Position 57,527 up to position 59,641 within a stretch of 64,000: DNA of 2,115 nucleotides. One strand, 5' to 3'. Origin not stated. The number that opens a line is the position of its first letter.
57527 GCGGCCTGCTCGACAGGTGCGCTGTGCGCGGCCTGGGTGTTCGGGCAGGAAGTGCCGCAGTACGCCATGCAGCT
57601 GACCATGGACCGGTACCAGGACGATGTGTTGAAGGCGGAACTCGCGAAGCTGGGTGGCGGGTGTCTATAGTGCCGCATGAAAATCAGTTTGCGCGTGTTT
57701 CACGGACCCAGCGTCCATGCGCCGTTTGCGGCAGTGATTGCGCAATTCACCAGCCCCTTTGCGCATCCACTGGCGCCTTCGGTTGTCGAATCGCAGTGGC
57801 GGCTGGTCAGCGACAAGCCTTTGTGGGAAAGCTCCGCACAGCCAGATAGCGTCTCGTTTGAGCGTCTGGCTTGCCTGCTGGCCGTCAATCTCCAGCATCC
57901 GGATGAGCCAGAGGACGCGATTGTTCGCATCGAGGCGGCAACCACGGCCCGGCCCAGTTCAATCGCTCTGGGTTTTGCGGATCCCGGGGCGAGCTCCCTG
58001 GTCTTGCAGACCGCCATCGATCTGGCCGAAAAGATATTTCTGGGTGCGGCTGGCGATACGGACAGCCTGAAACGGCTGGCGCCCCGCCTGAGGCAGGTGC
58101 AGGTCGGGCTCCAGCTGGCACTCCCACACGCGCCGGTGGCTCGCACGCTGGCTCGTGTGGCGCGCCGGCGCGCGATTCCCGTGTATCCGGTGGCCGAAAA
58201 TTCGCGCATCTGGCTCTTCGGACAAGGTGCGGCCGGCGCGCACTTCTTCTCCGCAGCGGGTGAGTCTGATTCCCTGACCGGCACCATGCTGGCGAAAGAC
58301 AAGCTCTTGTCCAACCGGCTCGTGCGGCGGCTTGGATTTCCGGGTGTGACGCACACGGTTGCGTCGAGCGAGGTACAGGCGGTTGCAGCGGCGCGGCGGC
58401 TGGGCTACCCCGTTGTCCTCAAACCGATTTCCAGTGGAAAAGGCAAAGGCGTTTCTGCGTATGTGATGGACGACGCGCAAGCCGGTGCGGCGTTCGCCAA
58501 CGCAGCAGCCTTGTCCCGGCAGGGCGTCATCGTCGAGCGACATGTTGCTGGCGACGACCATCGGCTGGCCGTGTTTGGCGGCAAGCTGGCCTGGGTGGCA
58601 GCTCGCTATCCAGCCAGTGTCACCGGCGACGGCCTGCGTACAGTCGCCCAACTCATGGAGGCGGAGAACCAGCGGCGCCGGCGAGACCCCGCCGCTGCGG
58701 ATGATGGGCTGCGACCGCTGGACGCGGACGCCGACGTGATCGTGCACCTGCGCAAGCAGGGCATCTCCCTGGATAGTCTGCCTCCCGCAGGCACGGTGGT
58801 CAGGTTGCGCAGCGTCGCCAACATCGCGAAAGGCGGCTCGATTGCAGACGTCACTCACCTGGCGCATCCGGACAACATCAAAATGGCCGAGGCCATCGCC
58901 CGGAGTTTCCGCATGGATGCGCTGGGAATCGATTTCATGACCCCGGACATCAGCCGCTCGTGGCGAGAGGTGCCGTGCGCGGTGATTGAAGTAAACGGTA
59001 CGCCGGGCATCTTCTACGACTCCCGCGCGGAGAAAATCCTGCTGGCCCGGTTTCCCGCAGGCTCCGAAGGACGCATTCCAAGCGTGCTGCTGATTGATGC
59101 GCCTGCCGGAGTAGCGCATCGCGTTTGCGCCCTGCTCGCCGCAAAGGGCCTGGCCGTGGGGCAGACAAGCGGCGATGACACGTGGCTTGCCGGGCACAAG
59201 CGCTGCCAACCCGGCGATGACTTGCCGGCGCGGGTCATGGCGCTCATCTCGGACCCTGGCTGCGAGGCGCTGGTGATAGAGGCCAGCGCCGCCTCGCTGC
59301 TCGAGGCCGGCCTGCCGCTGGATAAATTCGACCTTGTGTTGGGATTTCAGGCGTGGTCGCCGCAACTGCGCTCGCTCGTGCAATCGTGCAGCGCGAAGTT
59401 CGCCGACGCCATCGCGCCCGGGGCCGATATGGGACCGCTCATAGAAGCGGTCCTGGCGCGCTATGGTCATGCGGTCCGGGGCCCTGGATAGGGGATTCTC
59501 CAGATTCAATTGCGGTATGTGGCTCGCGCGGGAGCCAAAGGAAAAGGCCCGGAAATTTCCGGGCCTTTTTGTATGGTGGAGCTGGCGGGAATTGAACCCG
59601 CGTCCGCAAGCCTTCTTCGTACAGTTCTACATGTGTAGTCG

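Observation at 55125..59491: Truncated cyanophycin-synthetase-like (CphA2-like) ATP-grasp protein in a three-gene unit with two FAD oxidoreductases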

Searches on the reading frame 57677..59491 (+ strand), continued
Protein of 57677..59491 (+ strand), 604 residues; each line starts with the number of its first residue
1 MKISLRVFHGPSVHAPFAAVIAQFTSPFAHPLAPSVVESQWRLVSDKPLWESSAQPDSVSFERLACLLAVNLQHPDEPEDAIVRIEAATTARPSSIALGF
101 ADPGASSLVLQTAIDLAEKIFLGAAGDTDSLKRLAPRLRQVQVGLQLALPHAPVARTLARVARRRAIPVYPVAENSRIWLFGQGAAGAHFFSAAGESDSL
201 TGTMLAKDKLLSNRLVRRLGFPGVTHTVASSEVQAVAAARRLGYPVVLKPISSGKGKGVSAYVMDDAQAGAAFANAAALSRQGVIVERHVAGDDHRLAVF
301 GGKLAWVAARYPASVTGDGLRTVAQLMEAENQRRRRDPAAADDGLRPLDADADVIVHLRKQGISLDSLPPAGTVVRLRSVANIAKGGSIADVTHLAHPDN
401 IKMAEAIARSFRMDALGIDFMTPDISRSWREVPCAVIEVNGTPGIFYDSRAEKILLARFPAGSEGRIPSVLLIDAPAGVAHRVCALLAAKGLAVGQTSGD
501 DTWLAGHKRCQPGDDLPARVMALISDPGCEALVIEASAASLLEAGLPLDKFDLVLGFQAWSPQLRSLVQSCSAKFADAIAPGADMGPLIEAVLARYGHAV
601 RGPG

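Call 28: search_protein_families(library=pfam, proteins=[P0048, P0059], max_evalue=1)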
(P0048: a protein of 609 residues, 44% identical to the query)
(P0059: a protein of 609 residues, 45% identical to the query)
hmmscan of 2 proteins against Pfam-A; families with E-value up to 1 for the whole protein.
P0048 (609 aa): 8 families
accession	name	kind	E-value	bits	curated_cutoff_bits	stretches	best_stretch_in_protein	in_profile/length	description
PF07478.18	Dala_Dala_lig_C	-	1e-06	28.8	24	1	240-304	30-92/204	D-ala D-ala ligase C-terminus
PF16292.10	DUF4938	-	7.4e-06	25.9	32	1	520-561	209-250/302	Domain of unknown function (DUF4938)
PF08443.16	RimK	-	9.5e-05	22.5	21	1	383-448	114-170/188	RimK-like ATP-grasp domain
PF13549.11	ATP-grasp_5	-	0.0002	21.2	27.6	1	213-278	13-83/221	ATP-grasp domain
PF02786.22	CPSase_L_D2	-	0.00029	20.9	19.8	1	211-295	1-91/211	Carbamoyl-phosphate synthase L chain, ATP binding domain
PF02222.28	ATP-grasp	-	0.0053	16.9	27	1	218-296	2-79/179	ATP-grasp domain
PF11876.13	TsiV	-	0.024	14.5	25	1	41-93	82-130/271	Type VI immunity for VRR-NUC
PF02955.21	GSH-S_ATP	-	0.064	13.1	23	1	249-316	34-105/175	Prokaryotic glutathione synthetase, ATP-grasp domain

P0059 (609 aa): 8 families
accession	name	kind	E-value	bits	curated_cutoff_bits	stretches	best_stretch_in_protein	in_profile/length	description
PF07478.18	Dala_Dala_lig_C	-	5e-09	36.4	24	1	222-304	5-92/204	D-ala D-ala ligase C-terminus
PF02786.22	CPSase_L_D2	-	2.3e-06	27.7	19.8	1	211-295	1-91/211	Carbamoyl-phosphate synthase L chain, ATP binding domain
PF02222.28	ATP-grasp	-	3.5e-06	27.2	27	1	218-294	2-77/179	ATP-grasp domain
PF16292.10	DUF4938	-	1.2e-05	25.3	32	1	519-560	208-251/302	Domain of unknown function (DUF4938)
PF13549.11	ATP-grasp_5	-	8.1e-05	22.5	27.6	1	215-283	15-88/221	ATP-grasp domain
PF08443.16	RimK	-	0.00022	21.3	21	1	383-459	114-181/188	RimK-like ATP-grasp domain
PF08442.15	ATP-grasp_2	-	0.11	12.6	29.5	1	215-279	7-72/202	ATP-grasp domain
PF01071.24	GARS_A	-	0.13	12.5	27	1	211-300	2-96/194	Phosphoribosylglycinamide synthetase, ATP-grasp (A) domain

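Call 31: find_encoding_contigs(protein=window:57677-59491:+, flank=10000, max_places=3)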
Protein window:57677-59491:+ (604 aa): 1 contig read that carries it; 1 place shown.
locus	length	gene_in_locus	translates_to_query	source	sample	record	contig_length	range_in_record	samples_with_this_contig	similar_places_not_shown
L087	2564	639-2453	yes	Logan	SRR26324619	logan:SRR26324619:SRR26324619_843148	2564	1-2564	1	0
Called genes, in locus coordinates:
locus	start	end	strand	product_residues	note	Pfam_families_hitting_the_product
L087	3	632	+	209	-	?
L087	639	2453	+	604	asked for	PF02786:CPSase_L_D2 (weak)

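Call 40: predict_structure(alignment_id=A1)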
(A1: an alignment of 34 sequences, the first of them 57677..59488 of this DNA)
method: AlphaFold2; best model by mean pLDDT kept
length: 604 residues; sequences in the alignment: 34
mean_pLDDT: 91.0   pTM: 0.85
mean pLDDT of the five models: 91.0, 90.3, 89.1, 88.8, 88.3
residues with pLDDT >= 90: 441; 70-90: 142; 50-70: 16; < 50: 5
segments of 3 or more residues with pLDDT < 50: 600-604
pLDDT, mean of each block of 10 residues (from residue 1): 94 95 93 95 89 78 96 90 91 93 94 96 93 91 91 90 94 89 95 89 90 94 92 97 94 78 93 92 92 93 92 93 96 82 77 88 95 90 82 96 97 94 96 94 78 91 94 94 95 92 93 90 96 96 94 94 94 91 90 77 38
secondary structure, 60 per line:
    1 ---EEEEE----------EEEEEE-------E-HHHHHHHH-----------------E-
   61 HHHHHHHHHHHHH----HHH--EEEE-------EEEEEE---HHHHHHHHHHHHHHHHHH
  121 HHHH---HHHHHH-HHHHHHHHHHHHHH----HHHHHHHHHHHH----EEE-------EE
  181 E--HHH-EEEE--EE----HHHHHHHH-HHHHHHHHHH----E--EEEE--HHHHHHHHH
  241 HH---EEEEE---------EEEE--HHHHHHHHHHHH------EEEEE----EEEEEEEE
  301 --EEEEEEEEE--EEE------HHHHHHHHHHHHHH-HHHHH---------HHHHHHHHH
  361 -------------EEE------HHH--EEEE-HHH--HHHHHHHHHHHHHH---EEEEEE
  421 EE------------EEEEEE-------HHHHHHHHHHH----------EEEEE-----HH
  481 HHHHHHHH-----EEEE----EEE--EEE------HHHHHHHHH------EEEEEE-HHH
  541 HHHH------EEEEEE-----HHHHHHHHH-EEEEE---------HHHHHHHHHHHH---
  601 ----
elements in order: E4-8 E19-24 H34-41 H61-73 E83-86 E94-99 H103-124 H128-133 H135-148 H153-164 E169-171 E179-181 E188-191 H200-207 H209-218 E226-229 H232-242 E246-250 E260-263 H266-277 E284-288 E293-300 E303-311 E314-316 H323-336 H338-342 H352-360 E374-376 E388-391 H398-411 E415-422 E435-440 H448-458 E469-473 H479-488 E494-497 E502-504 E507-509 H516-524 E531-536 H538-544 E551-556 H562-570 E572-576 H586-597

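Call 41: search_protein_representatives(protein=window:57677-59488:+)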
Query: 604 residues. Proteins with E-value up to 0.001 (for the whole library): 8798; up to 1e-10: 6407; up to 1e-30: 2437. The best 150 are listed.
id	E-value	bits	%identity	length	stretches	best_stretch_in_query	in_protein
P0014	2.5e-184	630.5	54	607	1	3-581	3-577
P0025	3.3e-167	574.0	47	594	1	2-595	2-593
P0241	7.0e-159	546.5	100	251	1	355-604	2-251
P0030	1.8e-149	515.4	43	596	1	4-578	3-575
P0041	1.1e-141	489.8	46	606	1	4-587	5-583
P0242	6.3e-136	470.7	45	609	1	3-583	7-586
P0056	2.2e-133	462.3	44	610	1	7-582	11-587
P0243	3.5e-126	438.5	44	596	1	10-584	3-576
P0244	3.9e-126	438.4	44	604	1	4-595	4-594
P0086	5.9e-124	431.2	43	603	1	1-555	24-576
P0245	3.4e-123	428.7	41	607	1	3-587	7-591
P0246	4.0e-121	421.9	42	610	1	2-576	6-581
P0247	4.6e-120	418.3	54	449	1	200-596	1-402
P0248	3.5e-119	415.4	41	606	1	4-597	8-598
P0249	8.4e-119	414.2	50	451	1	159-565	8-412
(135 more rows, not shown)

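Call 46: fold_search(model_id=the predicted structure, library=pdb)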
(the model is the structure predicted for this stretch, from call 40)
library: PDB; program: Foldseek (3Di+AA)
matches with E <= 10: 1010; with E <= 0.001: 455
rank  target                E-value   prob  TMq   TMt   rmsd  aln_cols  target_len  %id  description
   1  7wae_A                3.7e-44  1.00  0.72  0.52   6.7       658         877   26  Trichodesmium erythraeum cyanophycin synthetase 1 (TeCphA1) with ATPgammaS, 4x(beta-Asp-Arg), and aspartate (released 2022-09-07)
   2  7ta5                  2.7e-43  1.00  0.67  0.69   6.6       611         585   26  Crystal structure of cyanophycin synthetase 2 from Gloeothece citriformis (released 2022-03-02)
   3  7wae_C                5.3e-43  1.00  0.71  0.60   6.1       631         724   26  Trichodesmium erythraeum cyanophycin synthetase 1 (TeCphA1) with ATPgammaS, 4x(beta-Asp-Arg), and aspartate (released 2022-09-07)
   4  7lgn_A                1.5e-42  1.00  0.69  0.60   6.6       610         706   28  Cyanophycin synthetase 1 from T. morbirosei (released 2021-08-18)
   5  7wac_A                3.0e-42  1.00  0.69  0.59   7.4       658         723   24  Trichodesmium erythraeum cyanophycin synthetase 1 (TeCphA1) (released 2022-09-07)
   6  7lgq_A                2.4e-40  1.00  0.70  0.51   6.6       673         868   25  Cyanophycin synthetase 1 from Synechocystis sp. UTEX2470 with ATP and 8x(Asp-Arg)-Asn (released 2021-08-18)
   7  7lgj_A                2.7e-40  1.00  0.69  0.50   6.9       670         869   24  Cyanophycin synthetase 1 from Synechocystis sp. UTEX2470 with ADPCP and 8x(Asp-Arg)-NH2 (released 2021-08-18)
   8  7lg5_A                3.2e-40  1.00  0.69  0.50   6.8       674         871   25  Synechocystis sp. UTEX2470 Cyanophycin synthetase 1 with ATP (released 2021-08-18)
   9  7txv_A                6.5e-40  1.00  0.70  0.51   6.7       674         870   24  Cyanophycin synthetase 1 from Synechocystis sp. UTEX2470 E82Q with ATP and 16x(Asp-Arg) (released 2022-06-01)
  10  8fxi_C                2.8e-38  1.00  0.63  0.61   7.4       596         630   25  Cryo-EM structure of Stanieria sp. CphA2 in complex with ADPCP and 4x(beta-Asp-Arg) (released 2023-06-14)
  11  7lgn_B                5.5e-38  1.00  0.70  0.52   6.2       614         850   26  Cyanophycin synthetase 1 from T. morbirosei (released 2021-08-18)
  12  7lgm_A                4.7e-36  1.00  0.74  0.63   6.8       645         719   25  Cyanophycin synthetase from A. baylyi DSM587 with ATP (released 2021-08-18)
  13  8fxi_B                1.0e-34  1.00  0.62  0.61   8.5       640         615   22  Cryo-EM structure of Stanieria sp. CphA2 in complex with ADPCP and 4x(beta-Asp-Arg) (released 2023-06-14)
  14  8fxh_A                7.6e-33  1.00  0.59  0.57  10.2       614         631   23  Cryo-EM structure of Stanieria sp. CphA2 (released 2023-06-14)
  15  8fxi_A                7.9e-32  1.00  0.60  0.61   7.6       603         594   22  Cryo-EM structure of Stanieria sp. CphA2 in complex with ADPCP and 4x(beta-Asp-Arg) (released 2023-06-14)
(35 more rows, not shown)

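Call 74: search_protein_families(library=pfam, proteins=[L005:98-1567:+, L005:107-1225:-, L005:1528-2094:+, L005:1579-2157:-, L005:2433-3026:-], max_evalue=0.001)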
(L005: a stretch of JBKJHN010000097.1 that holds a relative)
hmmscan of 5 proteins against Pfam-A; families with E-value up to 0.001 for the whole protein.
L005:98-1567:+ (489 aa): 1 family
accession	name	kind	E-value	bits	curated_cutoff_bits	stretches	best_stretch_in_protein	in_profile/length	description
PF06964.18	Alpha-L-AF_C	-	2.3e-49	168.2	27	1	275-477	1-165/165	Alpha-L-arabinofuranosidase C-terminal domain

L005:107-1225:- (372 aa): 0 families

L005:1528-2094:+ (188 aa): 0 families

L005:1579-2157:- (192 aa): 2 families
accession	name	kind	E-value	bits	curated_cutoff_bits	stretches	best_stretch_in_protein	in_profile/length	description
PF01169.24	GDT1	-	2.3e-46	156.5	27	2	105-179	2-75/75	Divalent cation/proton antiporter GDT1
PF01925.25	TauE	-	9.8e-05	22.6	32.6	0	43-109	67-141/237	Sulfite exporter TauE/SafE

L005:2433-3026:- (197 aa): 3 families
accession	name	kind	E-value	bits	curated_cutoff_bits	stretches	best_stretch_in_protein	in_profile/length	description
PF13649.12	Methyltransf_25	-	8.7e-09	36.4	27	1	74-157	2-88/97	Methyltransferase domain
PF08241.18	Methyltransf_11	-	2e-07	32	21.2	1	74-156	1-84/95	Methyltransferase domain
PF08242.18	Methyltransf_12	-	1.9e-05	25.7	30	1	74-163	1-96/98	Methyltransferase domain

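Call 77: find_homologous_proteins(query=L049:2167-4845:+)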
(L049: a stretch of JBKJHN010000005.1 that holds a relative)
Query L049:2167-4845:+ (893 aa): 2445 proteins with E <= 0.001 among 8000 candidates; the best 120 are listed.
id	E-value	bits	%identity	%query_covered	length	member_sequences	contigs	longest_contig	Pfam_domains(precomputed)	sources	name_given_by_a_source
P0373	0.0e+0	1995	100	99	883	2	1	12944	PF08245.19,PF02222.28,PF08443.17,PF07478.19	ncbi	-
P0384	0.0e+0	1591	79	99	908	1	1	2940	PF08245.19,PF02222.28,PF08443.17,PF07478.19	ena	-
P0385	0.0e+0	1410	71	98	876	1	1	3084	PF02955.22,PF13549.12,PF02786.23,PF08245.19,PF02222.28,PF08443.17,PF01071.25,PF07478.19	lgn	-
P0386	0.0e+0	1363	69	99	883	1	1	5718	PF02875.27,PF08245.19,PF02222.28,PF08443.17,PF07478.19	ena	-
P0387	0.0e+0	1304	68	96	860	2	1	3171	PF02875.27,PF08245.19,PF08443.17,PF07478.19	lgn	-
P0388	0.0e+0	1255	64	98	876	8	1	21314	PF08245.19,PF02222.28,PF08443.17,PF01071.25,PF07478.19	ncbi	ncbi:MAG TPA: Mur ligase family protein [Ramlibacter sp.]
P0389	0.0e+0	1190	62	98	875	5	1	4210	PF08245.19,PF08443.17,PF07478.19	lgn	-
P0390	0.0e+0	1180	63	98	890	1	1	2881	PF02955.22,PF13549.12,PF02875.27,PF08245.19,PF02222.28,PF08443.17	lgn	-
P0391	0.0e+0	1166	62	98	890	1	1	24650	PF02955.22,PF13549.12,PF02875.27,PF08245.19,PF02222.28,PF08443.17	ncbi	-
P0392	0.0e+0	1026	55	97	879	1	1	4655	PF13549.12,PF02786.23,PF08245.19,PF02222.28,PF08443.17,PF07478.19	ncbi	-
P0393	0.0e+0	1023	55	96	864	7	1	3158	PF13549.12,PF02786.23,PF08245.19,PF02222.28,PF08443.17,PF01071.25,PF07478.19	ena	-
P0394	7.4e-288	975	55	96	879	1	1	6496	PF02786.23,PF08245.19,PF02222.28,PF08443.17,PF07478.19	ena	-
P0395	2.0e-283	961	53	99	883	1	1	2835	PF13549.12,PF02875.27,PF02786.23,PF08245.19,PF02222.28,PF08443.17,PF01071.25,PF07478.19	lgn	-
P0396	5.8e-282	956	55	96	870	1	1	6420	PF13549.12,PF02875.27,PF02786.23,PF08245.19,PF02222.28,PF08443.17,PF01071.25,PF07478.19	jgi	jgi:cyanophycin synthetase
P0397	5.2e-280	950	53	97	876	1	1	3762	PF02875.27,PF08245.19,PF02222.28,PF08443.17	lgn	-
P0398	6.0e-280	949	52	98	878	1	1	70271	PF13549.12,PF02875.27,PF08245.19,PF08443.17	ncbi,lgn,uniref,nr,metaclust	ncbi:Mur ligase family protein [Caenimonas sp. SL110]|uniref:Mur ligase family protein n=1 Tax=Caeni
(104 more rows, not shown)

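Call 78: find_encoding_contigs(protein=P0398, flank=8000, max_places=1)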
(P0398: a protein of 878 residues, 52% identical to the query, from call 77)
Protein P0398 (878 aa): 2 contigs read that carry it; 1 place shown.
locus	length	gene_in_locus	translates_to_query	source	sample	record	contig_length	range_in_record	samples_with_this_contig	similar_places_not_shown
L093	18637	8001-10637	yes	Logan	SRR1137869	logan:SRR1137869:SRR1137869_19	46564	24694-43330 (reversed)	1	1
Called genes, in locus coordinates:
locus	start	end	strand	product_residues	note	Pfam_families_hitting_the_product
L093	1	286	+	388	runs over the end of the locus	PF02515:CoA_transf_3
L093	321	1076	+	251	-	PF00378:ECH_1, PF16113:ECH_2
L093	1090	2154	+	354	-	PF02771:Acyl-CoA_dh_N, PF00441:Acyl-CoA_dh_1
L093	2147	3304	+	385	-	PF02771:Acyl-CoA_dh_N, PF02770:Acyl-CoA_dh_M, PF00441:Acyl-CoA_dh_1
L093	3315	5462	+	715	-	PF02629:CoA_binding, PF13380:CoA_binding_2, PF19045:Ligase_CoA_2 (faint), PF13607:Succ_CoA_lig, PF13549:ATP-grasp_5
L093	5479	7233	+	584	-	PF02776:TPP_enzyme_N, PF00205:TPP_enzyme_M, PF02775:TPP_enzyme_C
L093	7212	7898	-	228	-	PF07588:DUF1554 (faint)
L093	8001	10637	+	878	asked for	PF08443:RimK (weak), PF13549:ATP-grasp_5 (weak), PF08245:Mur_ligase_M, PF02875:Mur_ligase_C (faint)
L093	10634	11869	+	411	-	PF00083:Sugar_tr, PF07690:MFS_1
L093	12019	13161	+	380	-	PF25917:BSH_RND (weak), PF25973:BSH_CzcB, PF25954:Beta-barrel_RND_2, PF25989:YknX_C (weak)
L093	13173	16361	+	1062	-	PF00873:ACR_tran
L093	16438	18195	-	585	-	PF00270:DEAD, PF00271:Helicase_C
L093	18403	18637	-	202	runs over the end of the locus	PF00929:RNase_T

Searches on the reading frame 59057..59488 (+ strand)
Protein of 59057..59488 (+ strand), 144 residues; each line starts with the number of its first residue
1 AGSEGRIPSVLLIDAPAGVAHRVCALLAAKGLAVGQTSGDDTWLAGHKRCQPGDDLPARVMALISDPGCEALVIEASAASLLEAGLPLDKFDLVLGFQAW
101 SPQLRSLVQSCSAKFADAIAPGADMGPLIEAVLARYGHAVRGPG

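Call 28: search_protein_families(library=pfam, proteins=[window:59057-59488:+], max_evalue=1)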
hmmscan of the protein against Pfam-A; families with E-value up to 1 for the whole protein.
window:59057-59488:+ (144 aa): 1 family
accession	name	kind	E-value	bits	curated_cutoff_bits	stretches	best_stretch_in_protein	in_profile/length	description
PF16292.10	DUF4938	-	0.0018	18.1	32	1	58-95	209-246/302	Domain of unknown function (DUF4938)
